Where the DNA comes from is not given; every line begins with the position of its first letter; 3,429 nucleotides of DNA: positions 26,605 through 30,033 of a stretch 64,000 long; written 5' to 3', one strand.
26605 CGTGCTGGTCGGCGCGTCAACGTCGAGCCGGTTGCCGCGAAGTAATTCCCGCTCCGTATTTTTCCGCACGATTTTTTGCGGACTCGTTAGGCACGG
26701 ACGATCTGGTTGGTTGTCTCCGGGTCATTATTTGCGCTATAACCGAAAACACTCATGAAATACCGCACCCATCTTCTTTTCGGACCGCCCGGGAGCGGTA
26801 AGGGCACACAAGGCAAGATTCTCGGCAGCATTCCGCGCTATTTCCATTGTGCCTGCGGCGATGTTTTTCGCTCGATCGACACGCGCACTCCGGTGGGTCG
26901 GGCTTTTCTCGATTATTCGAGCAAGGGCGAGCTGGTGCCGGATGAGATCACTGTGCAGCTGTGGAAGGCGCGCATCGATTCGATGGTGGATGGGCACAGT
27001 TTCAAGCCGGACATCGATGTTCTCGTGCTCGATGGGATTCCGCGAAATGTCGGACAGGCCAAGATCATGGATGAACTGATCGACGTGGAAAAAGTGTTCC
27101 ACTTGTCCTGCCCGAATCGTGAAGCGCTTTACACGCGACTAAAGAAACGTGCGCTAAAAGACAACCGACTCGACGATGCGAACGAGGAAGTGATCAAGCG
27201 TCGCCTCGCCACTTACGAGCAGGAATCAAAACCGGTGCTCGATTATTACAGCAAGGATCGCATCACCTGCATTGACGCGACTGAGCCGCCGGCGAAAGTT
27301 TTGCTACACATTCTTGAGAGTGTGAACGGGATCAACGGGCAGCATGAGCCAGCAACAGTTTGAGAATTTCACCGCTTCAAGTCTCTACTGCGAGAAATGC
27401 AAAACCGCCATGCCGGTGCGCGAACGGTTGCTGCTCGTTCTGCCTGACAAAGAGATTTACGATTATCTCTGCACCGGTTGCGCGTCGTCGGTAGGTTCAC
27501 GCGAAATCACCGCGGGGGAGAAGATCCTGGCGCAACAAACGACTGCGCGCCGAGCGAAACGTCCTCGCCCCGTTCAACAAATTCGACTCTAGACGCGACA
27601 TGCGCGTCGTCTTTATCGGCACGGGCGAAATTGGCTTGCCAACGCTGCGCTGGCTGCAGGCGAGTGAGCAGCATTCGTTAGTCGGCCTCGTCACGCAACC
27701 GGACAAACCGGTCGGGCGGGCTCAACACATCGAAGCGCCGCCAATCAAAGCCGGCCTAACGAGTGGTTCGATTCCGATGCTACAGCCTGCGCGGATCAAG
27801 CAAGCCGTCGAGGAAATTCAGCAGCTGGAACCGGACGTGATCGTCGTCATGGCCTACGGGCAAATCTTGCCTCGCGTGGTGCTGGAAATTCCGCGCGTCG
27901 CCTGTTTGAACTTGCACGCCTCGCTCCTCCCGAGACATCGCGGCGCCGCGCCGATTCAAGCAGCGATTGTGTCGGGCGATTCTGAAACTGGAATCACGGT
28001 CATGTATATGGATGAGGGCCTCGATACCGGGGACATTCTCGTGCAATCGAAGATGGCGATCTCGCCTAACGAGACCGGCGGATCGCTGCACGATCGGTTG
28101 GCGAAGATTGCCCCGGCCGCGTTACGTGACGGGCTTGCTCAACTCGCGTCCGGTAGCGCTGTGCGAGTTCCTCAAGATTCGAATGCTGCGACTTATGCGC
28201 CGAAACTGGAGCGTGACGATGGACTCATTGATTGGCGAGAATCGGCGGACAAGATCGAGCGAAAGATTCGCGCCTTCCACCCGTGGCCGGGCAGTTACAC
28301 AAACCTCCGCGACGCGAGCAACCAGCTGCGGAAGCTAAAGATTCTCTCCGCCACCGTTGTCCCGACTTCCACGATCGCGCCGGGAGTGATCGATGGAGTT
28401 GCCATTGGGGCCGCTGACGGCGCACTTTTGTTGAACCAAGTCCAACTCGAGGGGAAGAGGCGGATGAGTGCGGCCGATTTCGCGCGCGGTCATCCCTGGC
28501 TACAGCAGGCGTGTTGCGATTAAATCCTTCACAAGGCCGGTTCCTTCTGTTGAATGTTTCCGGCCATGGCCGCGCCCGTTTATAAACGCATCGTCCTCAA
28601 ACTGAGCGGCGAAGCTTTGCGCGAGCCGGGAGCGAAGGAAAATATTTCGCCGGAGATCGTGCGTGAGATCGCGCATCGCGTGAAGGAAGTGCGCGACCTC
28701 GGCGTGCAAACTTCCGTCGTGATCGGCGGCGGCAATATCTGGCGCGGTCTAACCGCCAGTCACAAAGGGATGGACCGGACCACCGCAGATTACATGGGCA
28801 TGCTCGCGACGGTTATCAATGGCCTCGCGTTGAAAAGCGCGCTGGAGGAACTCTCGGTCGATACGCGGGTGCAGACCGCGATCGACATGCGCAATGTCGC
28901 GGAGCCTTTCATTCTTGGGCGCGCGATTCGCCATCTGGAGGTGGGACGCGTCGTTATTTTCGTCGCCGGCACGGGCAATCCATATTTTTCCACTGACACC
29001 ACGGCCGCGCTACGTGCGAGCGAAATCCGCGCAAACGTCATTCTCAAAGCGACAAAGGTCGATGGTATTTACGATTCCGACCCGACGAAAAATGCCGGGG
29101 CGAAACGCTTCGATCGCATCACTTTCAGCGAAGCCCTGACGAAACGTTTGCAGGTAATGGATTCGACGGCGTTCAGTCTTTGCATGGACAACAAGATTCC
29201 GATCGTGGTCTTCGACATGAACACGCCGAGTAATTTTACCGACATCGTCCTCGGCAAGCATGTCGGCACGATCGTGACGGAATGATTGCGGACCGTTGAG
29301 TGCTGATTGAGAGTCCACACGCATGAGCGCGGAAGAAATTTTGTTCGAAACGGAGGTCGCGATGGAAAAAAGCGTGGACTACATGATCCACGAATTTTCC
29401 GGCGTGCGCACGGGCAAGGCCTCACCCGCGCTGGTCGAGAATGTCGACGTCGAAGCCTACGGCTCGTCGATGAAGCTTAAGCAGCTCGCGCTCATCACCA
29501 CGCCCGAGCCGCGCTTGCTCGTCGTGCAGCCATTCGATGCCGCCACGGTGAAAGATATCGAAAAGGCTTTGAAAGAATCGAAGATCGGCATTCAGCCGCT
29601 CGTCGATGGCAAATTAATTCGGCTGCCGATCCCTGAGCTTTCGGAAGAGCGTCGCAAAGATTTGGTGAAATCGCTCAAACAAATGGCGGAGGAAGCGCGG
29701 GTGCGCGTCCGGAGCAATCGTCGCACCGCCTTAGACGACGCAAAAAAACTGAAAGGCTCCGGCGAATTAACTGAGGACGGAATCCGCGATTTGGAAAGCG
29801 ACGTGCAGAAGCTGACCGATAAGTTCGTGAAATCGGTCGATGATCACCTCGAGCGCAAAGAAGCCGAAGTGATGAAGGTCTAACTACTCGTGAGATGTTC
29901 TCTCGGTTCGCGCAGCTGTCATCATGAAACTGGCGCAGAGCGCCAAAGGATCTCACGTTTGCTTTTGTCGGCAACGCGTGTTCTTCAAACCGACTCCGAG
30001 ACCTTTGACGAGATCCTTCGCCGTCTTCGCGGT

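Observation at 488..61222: Hyper-abundant non-palindromic genomic word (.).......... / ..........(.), uptake-signal-like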

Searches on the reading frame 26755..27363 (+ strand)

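Call 27: search_protein_families(library=pfam, proteins=[window:26755-27363:+])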
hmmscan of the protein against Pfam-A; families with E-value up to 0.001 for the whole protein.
window:26755-27363:+ (202 aa): 3 families
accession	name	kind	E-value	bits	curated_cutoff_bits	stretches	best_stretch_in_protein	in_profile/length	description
PF00406.28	ADK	-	1.1e-28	100.8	26.8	1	8-168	1-149/151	Adenylate kinase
PF13207.12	AAA_17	-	8.3e-14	52.5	27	1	9-148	1-136/136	AAA domain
PF13238.12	AAA_18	-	7.4e-06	26.9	29.4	1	7-144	2-123/128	AAA domain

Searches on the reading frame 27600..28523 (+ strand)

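Call 28: search_protein_families(library=pfam, proteins=[window:27600-28523:+])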
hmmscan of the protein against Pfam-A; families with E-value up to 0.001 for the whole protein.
window:27600-28523:+ (307 aa): 2 families
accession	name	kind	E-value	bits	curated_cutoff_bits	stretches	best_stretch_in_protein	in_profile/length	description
PF00551.24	Formyl_trans_N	-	2.1e-42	145.3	26.1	1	1-175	1-177/181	Formyl transferase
PF02911.23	Formyl_trans_C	-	1.2e-21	77.2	21.1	1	202-298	1-99/100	Formyl transferase, C-terminal domain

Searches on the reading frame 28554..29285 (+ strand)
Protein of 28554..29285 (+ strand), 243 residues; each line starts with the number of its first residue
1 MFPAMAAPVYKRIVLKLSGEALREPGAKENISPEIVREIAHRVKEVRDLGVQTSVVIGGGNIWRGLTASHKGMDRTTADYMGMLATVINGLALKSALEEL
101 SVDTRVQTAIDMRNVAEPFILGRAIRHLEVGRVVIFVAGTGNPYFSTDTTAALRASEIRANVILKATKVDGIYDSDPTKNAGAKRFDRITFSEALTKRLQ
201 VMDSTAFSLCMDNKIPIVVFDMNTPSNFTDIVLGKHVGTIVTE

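Call 28: search_protein_families(library=pfam, proteins=[window:28554-29285:+])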
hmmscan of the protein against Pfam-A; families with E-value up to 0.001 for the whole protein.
window:28554-29285:+ (243 aa): 1 family
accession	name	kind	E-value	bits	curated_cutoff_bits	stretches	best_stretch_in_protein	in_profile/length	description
PF00696.33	AA_kinase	-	8.7e-33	114.4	24.9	1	11-221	1-234/234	Amino acid kinase family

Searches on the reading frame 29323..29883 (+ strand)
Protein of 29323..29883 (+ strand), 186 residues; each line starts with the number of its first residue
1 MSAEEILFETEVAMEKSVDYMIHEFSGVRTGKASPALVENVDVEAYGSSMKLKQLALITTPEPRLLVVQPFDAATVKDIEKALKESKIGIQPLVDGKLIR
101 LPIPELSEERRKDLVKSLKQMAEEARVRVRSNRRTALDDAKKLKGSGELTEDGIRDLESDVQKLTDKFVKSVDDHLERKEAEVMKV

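Call 28: search_protein_families(library=pfam, proteins=[window:29323-29883:+])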
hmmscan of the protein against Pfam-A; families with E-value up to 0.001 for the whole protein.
window:29323-29883:+ (186 aa): 1 family
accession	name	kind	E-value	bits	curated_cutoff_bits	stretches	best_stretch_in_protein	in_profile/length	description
PF01765.24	RRF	-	5.8e-59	199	29.7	1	23-184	3-164/164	Ribosome recycling factor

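Call 37: find_encoding_contigs(protein=window:29323-29883:+, flank=10000, max_places=6)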
Protein window:29323-29883:+ (186 aa): no gene with exactly this product is on record in the collection.
